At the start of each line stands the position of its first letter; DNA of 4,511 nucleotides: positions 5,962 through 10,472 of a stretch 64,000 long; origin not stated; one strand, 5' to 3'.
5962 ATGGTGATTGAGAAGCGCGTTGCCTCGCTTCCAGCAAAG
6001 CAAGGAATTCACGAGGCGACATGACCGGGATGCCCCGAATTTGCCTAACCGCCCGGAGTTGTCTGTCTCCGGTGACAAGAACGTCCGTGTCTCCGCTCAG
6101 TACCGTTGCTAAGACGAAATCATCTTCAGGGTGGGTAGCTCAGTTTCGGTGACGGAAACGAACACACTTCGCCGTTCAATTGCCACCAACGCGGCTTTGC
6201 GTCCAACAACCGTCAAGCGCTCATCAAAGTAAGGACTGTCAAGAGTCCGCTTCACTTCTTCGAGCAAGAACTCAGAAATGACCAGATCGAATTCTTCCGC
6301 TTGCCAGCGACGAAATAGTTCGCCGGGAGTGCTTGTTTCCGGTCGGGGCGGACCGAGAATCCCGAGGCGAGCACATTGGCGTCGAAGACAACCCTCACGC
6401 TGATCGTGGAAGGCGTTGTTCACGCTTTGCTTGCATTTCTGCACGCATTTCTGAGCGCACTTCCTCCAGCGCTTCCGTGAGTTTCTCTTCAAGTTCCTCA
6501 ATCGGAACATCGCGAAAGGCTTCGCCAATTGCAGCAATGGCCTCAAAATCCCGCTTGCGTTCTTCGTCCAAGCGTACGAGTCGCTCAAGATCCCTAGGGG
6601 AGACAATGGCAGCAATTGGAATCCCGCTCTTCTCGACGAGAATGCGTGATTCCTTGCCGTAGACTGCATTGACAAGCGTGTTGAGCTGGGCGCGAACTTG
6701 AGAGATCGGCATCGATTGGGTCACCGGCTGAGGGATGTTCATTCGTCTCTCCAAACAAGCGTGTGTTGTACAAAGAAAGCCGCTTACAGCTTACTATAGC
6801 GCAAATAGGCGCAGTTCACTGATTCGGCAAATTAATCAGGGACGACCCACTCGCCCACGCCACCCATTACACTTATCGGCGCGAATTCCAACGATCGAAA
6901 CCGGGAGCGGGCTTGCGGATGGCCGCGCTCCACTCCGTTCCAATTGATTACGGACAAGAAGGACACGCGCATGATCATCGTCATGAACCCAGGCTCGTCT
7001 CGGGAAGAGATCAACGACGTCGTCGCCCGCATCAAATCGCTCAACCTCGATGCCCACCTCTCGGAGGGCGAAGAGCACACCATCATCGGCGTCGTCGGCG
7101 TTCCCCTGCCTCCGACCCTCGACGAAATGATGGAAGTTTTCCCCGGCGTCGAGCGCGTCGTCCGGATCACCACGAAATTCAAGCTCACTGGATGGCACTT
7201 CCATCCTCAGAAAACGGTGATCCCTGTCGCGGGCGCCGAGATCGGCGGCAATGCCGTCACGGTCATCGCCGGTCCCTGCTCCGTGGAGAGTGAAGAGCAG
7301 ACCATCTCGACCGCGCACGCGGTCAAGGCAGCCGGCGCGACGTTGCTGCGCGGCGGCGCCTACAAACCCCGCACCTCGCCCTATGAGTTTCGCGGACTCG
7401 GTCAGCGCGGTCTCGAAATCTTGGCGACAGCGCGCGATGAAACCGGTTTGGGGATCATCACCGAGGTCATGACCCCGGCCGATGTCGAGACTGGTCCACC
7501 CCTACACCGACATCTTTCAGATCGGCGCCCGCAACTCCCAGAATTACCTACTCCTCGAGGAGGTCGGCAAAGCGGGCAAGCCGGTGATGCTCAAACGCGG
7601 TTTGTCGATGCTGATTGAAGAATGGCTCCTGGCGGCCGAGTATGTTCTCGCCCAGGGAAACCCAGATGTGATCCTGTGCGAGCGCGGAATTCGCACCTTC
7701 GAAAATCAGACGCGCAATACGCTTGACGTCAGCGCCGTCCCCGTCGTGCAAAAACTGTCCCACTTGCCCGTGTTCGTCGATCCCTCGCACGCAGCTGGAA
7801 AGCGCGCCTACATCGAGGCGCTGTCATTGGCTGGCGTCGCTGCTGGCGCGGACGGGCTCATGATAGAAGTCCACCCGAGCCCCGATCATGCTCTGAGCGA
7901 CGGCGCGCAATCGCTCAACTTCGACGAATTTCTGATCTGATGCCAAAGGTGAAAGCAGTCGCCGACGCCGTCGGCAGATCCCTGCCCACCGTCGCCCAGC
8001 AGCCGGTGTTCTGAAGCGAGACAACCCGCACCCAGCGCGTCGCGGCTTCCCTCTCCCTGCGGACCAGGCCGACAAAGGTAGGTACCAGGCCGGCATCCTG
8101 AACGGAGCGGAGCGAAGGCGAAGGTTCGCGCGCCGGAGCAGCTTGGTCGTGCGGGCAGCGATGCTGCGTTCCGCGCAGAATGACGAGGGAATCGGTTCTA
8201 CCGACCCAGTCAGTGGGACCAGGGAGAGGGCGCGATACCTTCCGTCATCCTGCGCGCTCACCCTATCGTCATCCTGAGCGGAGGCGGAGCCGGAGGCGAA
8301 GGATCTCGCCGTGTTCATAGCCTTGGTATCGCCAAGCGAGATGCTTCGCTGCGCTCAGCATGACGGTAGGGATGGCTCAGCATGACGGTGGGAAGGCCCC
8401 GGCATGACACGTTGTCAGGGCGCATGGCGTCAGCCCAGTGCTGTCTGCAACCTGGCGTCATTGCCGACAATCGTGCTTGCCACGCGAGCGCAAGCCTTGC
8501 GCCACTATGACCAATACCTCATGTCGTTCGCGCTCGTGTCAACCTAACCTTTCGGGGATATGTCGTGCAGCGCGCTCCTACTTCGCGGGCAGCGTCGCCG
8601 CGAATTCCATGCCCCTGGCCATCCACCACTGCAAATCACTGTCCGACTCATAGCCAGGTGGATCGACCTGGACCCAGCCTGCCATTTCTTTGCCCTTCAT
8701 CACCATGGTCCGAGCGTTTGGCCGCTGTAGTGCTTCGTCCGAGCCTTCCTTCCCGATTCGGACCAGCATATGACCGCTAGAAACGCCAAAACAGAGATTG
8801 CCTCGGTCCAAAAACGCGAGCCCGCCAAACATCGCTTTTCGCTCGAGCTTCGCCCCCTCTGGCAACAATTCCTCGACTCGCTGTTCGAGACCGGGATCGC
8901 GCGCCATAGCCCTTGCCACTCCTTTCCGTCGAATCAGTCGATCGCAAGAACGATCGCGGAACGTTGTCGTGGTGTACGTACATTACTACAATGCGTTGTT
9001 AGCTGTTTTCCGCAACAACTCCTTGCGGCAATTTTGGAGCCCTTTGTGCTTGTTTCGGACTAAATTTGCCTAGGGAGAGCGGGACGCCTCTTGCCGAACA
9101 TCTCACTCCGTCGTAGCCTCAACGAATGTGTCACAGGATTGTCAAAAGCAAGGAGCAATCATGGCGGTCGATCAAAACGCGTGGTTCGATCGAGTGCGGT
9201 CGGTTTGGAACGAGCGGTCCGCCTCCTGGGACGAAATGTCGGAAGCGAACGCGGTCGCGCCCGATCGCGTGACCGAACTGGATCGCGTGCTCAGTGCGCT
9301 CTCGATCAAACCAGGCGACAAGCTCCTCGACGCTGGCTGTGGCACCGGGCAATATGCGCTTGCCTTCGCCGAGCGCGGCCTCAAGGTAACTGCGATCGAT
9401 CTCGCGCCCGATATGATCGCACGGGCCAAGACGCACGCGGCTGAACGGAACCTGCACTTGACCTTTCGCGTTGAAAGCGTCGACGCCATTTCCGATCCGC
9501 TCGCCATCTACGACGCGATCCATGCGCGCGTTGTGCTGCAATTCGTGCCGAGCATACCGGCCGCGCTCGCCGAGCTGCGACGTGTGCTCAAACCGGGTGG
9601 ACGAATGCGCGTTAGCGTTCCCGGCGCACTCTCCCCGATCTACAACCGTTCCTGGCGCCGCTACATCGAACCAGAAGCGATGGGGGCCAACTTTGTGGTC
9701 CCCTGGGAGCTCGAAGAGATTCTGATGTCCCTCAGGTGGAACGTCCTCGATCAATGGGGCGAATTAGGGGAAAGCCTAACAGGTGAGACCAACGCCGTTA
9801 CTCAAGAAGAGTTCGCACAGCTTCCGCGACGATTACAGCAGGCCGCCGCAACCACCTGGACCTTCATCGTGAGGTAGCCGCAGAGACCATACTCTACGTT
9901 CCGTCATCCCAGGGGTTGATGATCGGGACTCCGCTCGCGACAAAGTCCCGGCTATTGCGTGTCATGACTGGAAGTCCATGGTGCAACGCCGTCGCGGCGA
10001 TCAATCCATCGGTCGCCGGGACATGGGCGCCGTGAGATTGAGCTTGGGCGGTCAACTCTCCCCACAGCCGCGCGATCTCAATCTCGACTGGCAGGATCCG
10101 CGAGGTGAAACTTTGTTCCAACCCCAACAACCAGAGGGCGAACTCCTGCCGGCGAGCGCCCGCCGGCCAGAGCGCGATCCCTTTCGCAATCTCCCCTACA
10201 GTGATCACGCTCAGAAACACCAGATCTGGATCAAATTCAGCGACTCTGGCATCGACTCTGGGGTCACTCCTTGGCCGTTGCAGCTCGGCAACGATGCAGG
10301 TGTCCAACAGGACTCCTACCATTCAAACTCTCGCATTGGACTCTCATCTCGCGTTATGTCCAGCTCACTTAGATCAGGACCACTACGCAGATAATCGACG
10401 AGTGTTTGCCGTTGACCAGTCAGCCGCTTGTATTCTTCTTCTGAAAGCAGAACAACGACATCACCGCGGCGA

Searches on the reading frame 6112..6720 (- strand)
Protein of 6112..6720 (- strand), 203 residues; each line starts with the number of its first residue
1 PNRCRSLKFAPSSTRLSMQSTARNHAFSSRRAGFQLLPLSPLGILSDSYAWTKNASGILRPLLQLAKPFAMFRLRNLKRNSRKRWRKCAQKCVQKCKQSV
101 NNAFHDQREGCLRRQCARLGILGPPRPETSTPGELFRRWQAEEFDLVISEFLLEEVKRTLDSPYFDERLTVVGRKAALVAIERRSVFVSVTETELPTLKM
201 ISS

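Call 71: search_protein_families(library=pfam, proteins=[window:6112-6720:-], max_evalue=0.01)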
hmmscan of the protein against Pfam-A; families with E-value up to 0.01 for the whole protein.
window:6112-6720:- (203 aa): 1 family
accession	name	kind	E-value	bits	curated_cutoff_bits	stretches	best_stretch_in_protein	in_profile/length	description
PF09788.14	Tmemb_55A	-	0.0098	15.5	30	0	81-133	97-143/248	Transmembrane protein 55A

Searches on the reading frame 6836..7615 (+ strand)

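Call 62: search_protein_families(library=pfam, proteins=[window:6836-7615:+], max_evalue=0.01)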
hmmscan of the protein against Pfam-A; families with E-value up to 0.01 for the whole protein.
window:6836-7615:+ (260 aa): 2 families
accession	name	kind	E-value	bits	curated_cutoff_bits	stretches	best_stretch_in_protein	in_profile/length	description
PF00793.26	DAHP_synth_1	-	2.9e-23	82.6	25.5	1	136-218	12-101/270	DAHP synthetase I family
PF18152.6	DAHP_snth_FXD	-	4.5e-21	74.9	27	1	46-112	1-66/67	DAHP synthase ferredoxin-like domain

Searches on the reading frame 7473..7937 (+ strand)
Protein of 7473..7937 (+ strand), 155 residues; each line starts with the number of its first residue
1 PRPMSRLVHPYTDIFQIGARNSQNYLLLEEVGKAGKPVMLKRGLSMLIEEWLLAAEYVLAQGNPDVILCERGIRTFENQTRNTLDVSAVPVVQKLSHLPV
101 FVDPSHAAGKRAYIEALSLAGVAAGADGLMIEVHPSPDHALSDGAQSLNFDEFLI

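Call 62: search_protein_families(library=pfam, proteins=[window:7473-7937:+], max_evalue=0.01)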
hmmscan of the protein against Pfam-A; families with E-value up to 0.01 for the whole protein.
window:7473-7937:+ (155 aa): 2 families
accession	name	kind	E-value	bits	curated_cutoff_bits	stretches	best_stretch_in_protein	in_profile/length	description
PF00793.26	DAHP_synth_1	-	9e-49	166.2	25.5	1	10-152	105-253/270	DAHP synthetase I family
PF03102.20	NeuB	-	0.0015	18.5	22.1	1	9-69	87-146/241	NeuB family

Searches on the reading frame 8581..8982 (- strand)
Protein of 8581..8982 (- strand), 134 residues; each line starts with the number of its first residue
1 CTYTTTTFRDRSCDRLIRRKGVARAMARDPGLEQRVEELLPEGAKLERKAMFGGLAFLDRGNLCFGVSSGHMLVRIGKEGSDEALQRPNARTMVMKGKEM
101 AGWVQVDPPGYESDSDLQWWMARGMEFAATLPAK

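Call 71: search_protein_families(library=pfam, proteins=[window:8581-8982:-], max_evalue=0.01)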
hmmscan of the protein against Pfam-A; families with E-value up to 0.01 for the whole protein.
window:8581-8982:- (134 aa): 1 family
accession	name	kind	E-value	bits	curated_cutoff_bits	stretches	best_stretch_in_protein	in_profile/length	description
PF04993.18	TfoX_N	-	7.8e-12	45.6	30.1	1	41-128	4-91/91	TfoX N-terminal domain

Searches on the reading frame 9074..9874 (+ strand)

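Call 71: search_protein_families(library=pfam, proteins=[window:9074-9874:+], max_evalue=0.01)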
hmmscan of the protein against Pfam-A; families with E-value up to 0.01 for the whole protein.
window:9074-9874:+ (267 aa): 16 families
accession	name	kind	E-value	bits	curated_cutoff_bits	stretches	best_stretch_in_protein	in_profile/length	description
PF13649.12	Methyltransf_25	-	5.5e-22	78.7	27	1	85-176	2-97/97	Methyltransferase domain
PF08241.18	Methyltransf_11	-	1.5e-21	77.3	21.2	1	85-178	1-93/95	Methyltransferase domain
PF13489.12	Methyltransf_23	-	5.9e-20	72.1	27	1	68-217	8-154/164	Methyltransferase domain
PF13847.12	Methyltransf_31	-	4.6e-18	65.7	27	1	78-184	1-113/145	Methyltransferase domain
PF08242.18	Methyltransf_12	-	5.3e-18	66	30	1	85-177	1-97/98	Methyltransferase domain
PF01209.24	Ubie_methyltran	-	3.6e-11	43.3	20.1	1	39-180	7-151/233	ubiE/COQ5 methyltransferase family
PF03848.20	TehB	-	5.1e-08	33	20.4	1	72-177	22-129/193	Tellurite resistance protein TehB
PF02353.26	CMAS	-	4.5e-07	29.9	27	1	66-135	48-118/273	Mycolic acid cyclopropane synthetase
PF01135.25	PCMT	-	6.8e-07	29.7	20.3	1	71-182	64-173/210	Protein-L-isoaspartate(D-aspartate) O-methyltransferase (PCMT)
PF05724.17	TPMT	-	4.7e-06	26.9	26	1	52-125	6-83/218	Thiopurine S-methyltransferase (TPMT)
PF03141.22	Methyltransf_29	-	4.3e-05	22.7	23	1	82-185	119-222/506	Putative S-adenosyl-L-methionine-dependent methyltransferase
PF06325.19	PrmA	-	0.0003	20.8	22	1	78-180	159-258/296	Ribosomal protein L11 methyltransferase (PrmA)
PF05175.20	MTS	-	0.00075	19.6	23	1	73-149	24-102/170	Methyltransferase small domain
PF00398.26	RrnaAD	-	0.0016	18.1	24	1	69-125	19-76/263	Ribosomal RNA adenine dimethylase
PF01728.25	FtsJ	-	0.0043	17.4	24.1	1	72-115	12-58/181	FtsJ-like methyltransferase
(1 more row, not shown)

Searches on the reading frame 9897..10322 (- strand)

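Call 71: search_protein_families(library=pfam, proteins=[window:9897-10322:-], max_evalue=0.01)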
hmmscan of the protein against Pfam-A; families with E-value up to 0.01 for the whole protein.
window:9897-10322:- (142 aa): 1 family
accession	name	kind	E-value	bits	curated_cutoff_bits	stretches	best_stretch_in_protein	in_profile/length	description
PF01850.27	PIN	-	2.2e-11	44.9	23.6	1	4-125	1-113/120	PIN domain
